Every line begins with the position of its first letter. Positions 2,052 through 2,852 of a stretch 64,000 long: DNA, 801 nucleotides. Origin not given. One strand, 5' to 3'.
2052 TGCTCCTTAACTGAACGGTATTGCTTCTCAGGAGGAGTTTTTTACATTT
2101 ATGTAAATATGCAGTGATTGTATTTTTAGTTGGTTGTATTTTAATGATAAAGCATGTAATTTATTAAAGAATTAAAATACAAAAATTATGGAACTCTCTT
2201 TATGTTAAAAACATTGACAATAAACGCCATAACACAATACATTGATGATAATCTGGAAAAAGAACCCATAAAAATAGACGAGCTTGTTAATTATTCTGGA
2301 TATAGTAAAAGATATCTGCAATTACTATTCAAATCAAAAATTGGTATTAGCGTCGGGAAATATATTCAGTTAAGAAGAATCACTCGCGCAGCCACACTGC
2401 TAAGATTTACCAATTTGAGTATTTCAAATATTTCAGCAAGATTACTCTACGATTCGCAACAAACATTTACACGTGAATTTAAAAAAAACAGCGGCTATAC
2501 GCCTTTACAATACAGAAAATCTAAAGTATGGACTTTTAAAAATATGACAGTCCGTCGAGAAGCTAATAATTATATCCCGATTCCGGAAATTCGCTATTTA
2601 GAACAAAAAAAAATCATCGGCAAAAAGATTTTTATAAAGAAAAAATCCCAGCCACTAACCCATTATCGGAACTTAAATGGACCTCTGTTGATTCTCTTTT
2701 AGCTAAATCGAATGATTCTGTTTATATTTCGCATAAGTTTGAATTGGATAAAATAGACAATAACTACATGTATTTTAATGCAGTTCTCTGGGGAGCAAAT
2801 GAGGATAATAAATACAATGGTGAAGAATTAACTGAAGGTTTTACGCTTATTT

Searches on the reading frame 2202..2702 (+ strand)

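Call 39: search_protein_families(proteins=[window:2202-2702:+], library=ncbifam, max_evalue=0.00001)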
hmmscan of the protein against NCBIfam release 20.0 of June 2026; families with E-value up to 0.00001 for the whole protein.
window:2202-2702:+ (166 aa): 24 families
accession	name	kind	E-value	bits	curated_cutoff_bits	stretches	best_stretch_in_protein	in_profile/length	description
NF012228.1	RobA_TF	equivalog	3.3e-29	102.3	380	1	7-143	5-141/286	MDR efflux pump AcrAB transcriptional activator RobA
NF012144.2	ramA_TF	equivalog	3.2e-26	91.9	180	1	5-108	5-107/108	RamA family antibiotic efflux transcriptional regulator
NF011701.0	PRK15121.1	equivalog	1.7e-25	90.1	426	1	6-142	6-142/289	MDR efflux pump AcrAB transcriptional activator RobA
NF007584.0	PRK10219.1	equivalog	4.7e-23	81.6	174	1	4-106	4-105/107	superoxide response transcriptional regulator SoxS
NF008564.0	PRK11511.1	equivalog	1.9e-20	73.3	202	1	4-109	8-112/127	MDR efflux pump AcrAB transcriptional activator MarA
NF012198.0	MarA_TF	equivalog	2.1e-20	73.1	250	1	4-108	8-111/124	MDR efflux pump AcrAB transcriptional activator MarA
TIGR04094.1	adjacent_YSIRK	equivalog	4.4e-19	68.7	200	1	4-105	284-383/383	YSIRK-targeted surface antigen transcriptional regulator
NF007860.0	PRK10572.1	equivalog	1.1e-17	63.9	208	1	7-108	185-285/292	arabinose operon transcriptional regulator AraC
NF047455.1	TF_Staph_AryK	equivalog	5.7e-15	54.6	850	1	6-125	158-276/759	transcriptional regulator AryK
NF052371.1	TransRegGbdRPseu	equivalog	8.7e-13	48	480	1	9-112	229-331/365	choline metabolism transcriptional regulator GbdR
NF007243.0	PRK09685.1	equivalog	1.7e-12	47.4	199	1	7-107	200-301/303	transcriptional regulator FeaR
NF006902.0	PRK09393.1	equivalog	7.4e-12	45.1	425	1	6-107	221-321/327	transcriptional regulator FtrA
NF047788.1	TransRegPocR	equivalog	3.5e-11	42.9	500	1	9-108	193-291/296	transcriptional regulator PocR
NF010026.0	PRK13501.1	equivalog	3.6e-11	42.8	363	1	26-109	196-279/290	HTH-type transcriptional activator RhaR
NF049932.1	TranspRegBtr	equivalog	2e-10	39.8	900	1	7-108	166-266/531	bacillibactin transport transcriptional regulator Btr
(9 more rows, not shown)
